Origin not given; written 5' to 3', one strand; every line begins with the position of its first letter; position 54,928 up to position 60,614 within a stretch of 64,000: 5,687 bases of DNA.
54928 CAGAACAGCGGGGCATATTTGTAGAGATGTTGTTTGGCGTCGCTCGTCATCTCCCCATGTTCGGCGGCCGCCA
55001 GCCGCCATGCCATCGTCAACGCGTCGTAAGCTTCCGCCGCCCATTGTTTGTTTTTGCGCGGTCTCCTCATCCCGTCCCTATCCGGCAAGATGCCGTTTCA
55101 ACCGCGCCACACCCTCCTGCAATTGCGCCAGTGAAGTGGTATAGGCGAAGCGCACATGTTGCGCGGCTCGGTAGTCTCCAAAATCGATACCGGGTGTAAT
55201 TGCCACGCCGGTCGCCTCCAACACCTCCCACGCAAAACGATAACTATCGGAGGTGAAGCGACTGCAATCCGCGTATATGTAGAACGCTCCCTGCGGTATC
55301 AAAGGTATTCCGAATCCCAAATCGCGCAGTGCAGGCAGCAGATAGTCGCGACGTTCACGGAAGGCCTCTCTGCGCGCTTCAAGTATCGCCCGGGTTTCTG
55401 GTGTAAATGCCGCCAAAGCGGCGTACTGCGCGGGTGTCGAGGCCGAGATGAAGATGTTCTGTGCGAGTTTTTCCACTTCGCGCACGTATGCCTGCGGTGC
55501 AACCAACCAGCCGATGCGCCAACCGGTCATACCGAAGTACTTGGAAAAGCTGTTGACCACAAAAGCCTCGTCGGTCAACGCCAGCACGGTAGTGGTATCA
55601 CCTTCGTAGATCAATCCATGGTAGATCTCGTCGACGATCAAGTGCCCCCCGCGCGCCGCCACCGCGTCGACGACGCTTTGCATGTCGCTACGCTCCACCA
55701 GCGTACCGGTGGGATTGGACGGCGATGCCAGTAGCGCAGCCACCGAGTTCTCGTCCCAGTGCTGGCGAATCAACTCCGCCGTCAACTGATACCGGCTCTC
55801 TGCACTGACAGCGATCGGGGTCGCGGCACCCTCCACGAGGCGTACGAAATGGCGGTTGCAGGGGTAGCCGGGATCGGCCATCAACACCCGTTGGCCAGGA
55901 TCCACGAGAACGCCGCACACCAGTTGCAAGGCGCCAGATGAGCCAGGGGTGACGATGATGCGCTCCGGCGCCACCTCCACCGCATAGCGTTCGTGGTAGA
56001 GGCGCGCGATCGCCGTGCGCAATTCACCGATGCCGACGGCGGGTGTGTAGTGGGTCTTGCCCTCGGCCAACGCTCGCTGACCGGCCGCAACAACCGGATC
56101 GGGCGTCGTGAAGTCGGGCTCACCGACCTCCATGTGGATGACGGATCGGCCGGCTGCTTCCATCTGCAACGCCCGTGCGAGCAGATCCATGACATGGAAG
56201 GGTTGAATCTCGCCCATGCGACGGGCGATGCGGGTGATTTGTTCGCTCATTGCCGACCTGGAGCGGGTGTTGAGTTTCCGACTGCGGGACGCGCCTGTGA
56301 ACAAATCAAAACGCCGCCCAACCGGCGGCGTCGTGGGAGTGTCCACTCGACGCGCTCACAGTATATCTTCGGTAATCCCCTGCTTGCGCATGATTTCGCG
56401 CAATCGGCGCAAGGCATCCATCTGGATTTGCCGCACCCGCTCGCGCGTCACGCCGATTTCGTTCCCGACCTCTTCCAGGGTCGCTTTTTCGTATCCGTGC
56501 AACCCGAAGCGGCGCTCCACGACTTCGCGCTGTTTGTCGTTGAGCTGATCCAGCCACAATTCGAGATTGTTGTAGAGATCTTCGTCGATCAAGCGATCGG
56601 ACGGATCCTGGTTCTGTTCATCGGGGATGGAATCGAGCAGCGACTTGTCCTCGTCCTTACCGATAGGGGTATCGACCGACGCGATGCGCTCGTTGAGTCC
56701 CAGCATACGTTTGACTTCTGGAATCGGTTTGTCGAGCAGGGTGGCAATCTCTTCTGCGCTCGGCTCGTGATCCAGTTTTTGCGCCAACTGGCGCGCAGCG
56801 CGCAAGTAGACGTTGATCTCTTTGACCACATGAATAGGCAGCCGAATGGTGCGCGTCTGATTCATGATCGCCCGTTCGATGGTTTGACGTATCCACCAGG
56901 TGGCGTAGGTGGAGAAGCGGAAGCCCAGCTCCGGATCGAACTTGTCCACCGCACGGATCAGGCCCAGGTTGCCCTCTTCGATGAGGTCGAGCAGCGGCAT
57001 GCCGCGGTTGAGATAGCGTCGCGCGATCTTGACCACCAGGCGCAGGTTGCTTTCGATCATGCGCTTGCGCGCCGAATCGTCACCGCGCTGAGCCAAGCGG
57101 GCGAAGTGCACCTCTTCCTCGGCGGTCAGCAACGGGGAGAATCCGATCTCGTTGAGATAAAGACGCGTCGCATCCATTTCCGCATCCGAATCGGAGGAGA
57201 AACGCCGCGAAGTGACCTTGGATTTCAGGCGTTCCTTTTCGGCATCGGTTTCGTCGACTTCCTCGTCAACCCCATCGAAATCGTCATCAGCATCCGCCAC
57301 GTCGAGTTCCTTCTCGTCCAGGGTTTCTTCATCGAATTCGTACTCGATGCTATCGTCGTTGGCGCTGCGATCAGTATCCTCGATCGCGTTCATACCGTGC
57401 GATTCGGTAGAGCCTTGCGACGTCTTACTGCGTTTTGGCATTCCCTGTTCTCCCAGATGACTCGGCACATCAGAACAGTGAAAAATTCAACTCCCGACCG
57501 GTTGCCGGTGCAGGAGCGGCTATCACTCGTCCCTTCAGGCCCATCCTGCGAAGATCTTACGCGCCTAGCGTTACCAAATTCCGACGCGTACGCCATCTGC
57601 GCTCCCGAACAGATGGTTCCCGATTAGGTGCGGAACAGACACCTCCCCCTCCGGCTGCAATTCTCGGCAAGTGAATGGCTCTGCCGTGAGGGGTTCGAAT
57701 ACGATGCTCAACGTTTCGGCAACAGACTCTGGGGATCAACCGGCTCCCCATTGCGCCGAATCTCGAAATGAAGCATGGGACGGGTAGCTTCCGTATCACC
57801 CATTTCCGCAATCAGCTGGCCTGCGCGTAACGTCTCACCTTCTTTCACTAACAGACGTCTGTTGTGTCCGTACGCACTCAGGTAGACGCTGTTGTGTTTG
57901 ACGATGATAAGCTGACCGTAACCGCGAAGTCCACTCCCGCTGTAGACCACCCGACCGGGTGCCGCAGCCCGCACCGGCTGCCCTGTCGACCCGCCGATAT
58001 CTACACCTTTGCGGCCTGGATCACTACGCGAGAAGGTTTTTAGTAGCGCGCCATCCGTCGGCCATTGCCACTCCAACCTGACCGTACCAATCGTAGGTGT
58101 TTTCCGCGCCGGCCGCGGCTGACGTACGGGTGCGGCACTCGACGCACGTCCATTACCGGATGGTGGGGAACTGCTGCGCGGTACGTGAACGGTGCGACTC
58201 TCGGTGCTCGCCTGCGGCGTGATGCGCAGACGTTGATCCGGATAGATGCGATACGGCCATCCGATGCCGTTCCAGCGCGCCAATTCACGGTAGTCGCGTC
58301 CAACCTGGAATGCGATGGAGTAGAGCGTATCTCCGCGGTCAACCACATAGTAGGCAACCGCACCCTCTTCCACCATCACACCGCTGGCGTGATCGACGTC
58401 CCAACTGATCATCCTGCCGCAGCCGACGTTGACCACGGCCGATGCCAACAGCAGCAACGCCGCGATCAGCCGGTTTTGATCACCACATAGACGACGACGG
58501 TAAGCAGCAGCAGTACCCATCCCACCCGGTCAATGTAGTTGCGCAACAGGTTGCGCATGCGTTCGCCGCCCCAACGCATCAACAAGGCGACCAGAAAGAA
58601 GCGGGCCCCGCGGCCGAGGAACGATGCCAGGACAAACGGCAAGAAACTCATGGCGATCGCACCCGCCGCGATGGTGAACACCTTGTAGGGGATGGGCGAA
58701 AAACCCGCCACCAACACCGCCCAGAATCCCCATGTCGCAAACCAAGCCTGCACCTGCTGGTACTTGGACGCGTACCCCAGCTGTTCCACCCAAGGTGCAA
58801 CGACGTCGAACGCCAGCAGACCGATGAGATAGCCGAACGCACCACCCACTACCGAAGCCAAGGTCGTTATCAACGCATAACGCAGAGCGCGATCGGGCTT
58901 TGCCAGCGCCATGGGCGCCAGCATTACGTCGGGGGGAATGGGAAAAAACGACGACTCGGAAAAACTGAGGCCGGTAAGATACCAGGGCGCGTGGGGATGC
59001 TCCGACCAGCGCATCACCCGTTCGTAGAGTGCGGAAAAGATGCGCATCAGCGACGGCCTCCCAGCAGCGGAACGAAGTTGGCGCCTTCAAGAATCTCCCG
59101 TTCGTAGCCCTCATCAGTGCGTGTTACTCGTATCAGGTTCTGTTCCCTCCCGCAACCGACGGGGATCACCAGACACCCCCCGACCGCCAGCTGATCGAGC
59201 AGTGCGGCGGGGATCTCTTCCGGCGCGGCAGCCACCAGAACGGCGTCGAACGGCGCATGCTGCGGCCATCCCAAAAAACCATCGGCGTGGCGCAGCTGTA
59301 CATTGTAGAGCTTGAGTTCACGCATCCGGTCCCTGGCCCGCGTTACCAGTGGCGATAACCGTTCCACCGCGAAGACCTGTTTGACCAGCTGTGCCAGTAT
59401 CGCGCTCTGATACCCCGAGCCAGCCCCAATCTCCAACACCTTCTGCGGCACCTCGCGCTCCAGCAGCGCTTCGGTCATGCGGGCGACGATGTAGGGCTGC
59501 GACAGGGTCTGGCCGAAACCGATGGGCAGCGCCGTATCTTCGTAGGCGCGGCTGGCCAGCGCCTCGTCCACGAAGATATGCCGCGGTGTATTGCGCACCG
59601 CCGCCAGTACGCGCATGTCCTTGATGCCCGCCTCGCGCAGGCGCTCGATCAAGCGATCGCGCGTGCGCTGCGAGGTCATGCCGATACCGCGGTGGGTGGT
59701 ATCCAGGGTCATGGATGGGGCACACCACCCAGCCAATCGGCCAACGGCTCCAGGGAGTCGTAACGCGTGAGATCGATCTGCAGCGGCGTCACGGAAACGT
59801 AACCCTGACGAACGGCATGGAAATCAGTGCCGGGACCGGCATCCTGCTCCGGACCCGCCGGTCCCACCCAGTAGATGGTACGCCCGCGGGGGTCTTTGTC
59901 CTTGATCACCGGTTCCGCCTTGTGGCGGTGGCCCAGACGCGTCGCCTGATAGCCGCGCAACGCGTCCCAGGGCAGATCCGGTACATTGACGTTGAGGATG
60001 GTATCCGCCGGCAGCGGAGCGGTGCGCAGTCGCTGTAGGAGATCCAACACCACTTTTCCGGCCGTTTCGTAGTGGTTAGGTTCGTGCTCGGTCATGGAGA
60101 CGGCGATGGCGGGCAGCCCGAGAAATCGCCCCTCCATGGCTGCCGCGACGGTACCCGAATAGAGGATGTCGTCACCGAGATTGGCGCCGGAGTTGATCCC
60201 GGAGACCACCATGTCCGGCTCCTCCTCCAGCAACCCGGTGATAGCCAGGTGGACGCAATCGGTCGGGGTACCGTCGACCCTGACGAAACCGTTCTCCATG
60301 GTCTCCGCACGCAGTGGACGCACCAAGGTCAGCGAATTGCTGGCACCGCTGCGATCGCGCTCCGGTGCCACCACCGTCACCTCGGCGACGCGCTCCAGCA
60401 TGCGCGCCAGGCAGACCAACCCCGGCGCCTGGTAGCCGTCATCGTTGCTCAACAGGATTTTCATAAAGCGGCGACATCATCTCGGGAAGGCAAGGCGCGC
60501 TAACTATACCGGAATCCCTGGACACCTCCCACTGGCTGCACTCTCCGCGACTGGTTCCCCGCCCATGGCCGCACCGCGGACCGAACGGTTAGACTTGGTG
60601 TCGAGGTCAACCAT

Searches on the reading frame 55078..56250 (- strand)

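Call 16: search_protein_families(library=ncbifam, proteins=[window:55078-56250:-])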
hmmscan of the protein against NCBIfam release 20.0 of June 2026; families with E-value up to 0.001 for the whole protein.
window:55078-56250:- (390 aa): 73 families (the best 25 are shown)
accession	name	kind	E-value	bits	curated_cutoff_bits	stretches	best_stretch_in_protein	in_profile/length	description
NF006514.0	PRK08960.1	equivalog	4.8e-192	638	554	1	6-388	3-385/388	pyridoxal phosphate-dependent aminotransferase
NF005601.0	PRK07337.1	equivalog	1.5e-154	514.9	496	1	2-388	2-392/394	pyridoxal phosphate-dependent aminotransferase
NF041364.1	GntC_guanitoxin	equivalog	2.3e-79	266.9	415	1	42-386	5-355/356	guanitoxin biosynthesis PLP-dependent (S)-gamma-hydroxy-L-arginine cyclodehydratase GntC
NF041091.1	asp_aminotase_Arch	equivalog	5.1e-77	259.3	550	1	12-388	4-375/376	aspartate aminotransferase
NF005817.0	PRK07683.1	equivalog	5.7e-75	252.4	575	1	30-388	23-381/387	aminotransferase A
NF004770.0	PRK06108.1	subfamily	2.4e-70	237.3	422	1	33-389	34-393/396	pyridoxal phosphate-dependent aminotransferase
NF005816.0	PRK07682.1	equivalog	6.4e-70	235.7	620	1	6-388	4-383/390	aminotransferase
NF005588.0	PRK07309.1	equivalog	7.2e-70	235.8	576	1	36-388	31-386/391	pyridoxal phosphate-dependent aminotransferase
NF006229.0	PRK08361.1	equivalog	1.2e-63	215.4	624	1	8-388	10-388/391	aspartate aminotransferase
NF006230.0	PRK08363.1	equivalog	4.5e-62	210.1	534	1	7-387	3-391/398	alanine aminotransferase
TIGR03540.1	DapC_direct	equivalog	3e-61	207.5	593.25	1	8-386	2-382/383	LL-diaminopimelate aminotransferase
NF006756.0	PRK09276.1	subfamily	1.1e-60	205.6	507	1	7-386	3-384/387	LL-diaminopimelate aminotransferase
NF004769.0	PRK06107.1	equivalog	4.4e-58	197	617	1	6-387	4-397/402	aspartate transaminase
NF005855.0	PRK07777.1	equivalog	8.3e-57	193.3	553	1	32-386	25-386/391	pyridoxal phosphate-dependent aminotransferase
NF004975.0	PRK06348.1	equivalog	1.2e-55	189.1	549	1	23-386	17-381/384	pyridoxal phosphate-dependent aminotransferase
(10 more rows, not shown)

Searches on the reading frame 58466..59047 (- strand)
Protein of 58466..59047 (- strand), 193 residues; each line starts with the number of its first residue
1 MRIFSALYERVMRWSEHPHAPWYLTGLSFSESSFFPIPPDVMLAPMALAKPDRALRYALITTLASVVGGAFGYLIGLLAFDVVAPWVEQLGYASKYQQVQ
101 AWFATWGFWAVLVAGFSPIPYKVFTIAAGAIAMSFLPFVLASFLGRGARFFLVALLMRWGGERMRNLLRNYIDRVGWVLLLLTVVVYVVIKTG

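Call 6: search_protein_families(library=pfam, proteins=[window:58466-59047:-])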
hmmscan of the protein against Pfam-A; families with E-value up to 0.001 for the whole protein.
window:58466-59047:- (193 aa): 1 family
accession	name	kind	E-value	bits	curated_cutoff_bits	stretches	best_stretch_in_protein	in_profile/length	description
PF09335.16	VTT_dom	-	1.2e-12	48.8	33.9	1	57-157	19-121/123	VTT domain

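Call 7: search_protein_families(library=ncbifam, proteins=[window:58466-59047:-])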
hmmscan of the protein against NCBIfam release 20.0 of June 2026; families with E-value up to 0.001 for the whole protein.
window:58466-59047:- (193 aa): 1 family
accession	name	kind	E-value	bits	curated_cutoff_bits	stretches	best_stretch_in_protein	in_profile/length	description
NF052605.1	UndecprPTUptAStph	equivalog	9.4e-09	35.5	300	1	58-191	54-194/197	undecaprenyl phosphate transporter UptA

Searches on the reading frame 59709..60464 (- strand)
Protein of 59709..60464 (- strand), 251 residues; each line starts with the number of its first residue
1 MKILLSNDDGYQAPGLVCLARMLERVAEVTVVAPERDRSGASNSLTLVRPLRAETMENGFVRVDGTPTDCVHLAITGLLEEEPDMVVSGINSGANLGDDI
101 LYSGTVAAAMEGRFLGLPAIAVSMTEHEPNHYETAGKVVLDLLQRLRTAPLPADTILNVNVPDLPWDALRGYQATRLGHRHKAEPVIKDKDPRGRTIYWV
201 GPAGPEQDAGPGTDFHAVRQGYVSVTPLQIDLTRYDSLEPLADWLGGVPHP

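Call 6: search_protein_families(library=pfam, proteins=[window:59709-60464:-])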
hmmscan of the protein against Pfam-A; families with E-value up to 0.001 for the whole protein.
window:59709-60464:- (251 aa): 1 family
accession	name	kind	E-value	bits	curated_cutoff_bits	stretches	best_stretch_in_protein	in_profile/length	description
PF01975.23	SurE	-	2.8e-63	213.5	22.1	1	3-183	1-188/189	Survival protein SurE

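Call 7: search_protein_families(library=ncbifam, proteins=[window:59709-60464:-])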
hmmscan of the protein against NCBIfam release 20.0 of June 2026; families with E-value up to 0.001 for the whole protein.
window:59709-60464:- (251 aa): 13 families
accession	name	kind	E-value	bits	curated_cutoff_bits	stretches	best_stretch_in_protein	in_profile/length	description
NF001489.0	PRK00346.1-3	equivalog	2.1e-122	407.3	295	1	1-246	1-246/250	5'/3'-nucleotidase SurE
NF001488.0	PRK00346.1-1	equivalog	3.5e-101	337.8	396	1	1-247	1-246/253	5'/3'-nucleotidase SurE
NF001490.0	PRK00346.1-4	equivalog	4.7e-90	301.2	233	1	1-245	1-251/254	5'/3'-nucleotidase SurE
NF001492.0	PRK00346.2-2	equivalog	5.1e-74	248.7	271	1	1-243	4-254/261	5'/3'-nucleotidase SurE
NF001494.0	PRK00346.2-4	equivalog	1.9e-72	243.9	313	1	2-245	3-257/259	5'/3'-nucleotidase SurE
TIGR00087.1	surE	equivalog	1.9e-70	237.1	135.1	1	1-233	1-252/252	5'/3'-nucleotidase SurE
NF010545.0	PRK13935.1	equivalog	2.6e-68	230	365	1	1-245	1-249/254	stationary phase survival protein SurE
NF010542.0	PRK13932.1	equivalog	4e-61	206.5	436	1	2-244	11-257/261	stationary phase survival protein SurE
NF010543.0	PRK13933.1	equivalog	9.2e-58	195.7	280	1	1-243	1-249/253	stationary phase survival protein SurE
NF001491.0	PRK00346.2-1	equivalog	9.5e-58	195.5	290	1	1-244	3-261/266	5'/3'-nucleotidase SurE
NF001493.0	PRK00346.2-3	equivalog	1.5e-50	172.3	230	1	1-167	5-181/269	5'/3'-nucleotidase SurE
NF010541.0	PRK13931.1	equivalog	1.2e-43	149.4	422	1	1-243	1-258/261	5'/3'-nucleotidase SurE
NF010544.0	PRK13934.1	equivalog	5.5e-37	127.3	325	1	1-236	1-245/266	stationary phase survival protein SurE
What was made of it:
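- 59709..60464 (-): surE, 5'/3'-nucleotidase, the downstream flank of the extra segment. NF001489 at 407 bits against a cut-off of 295 (call 7).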
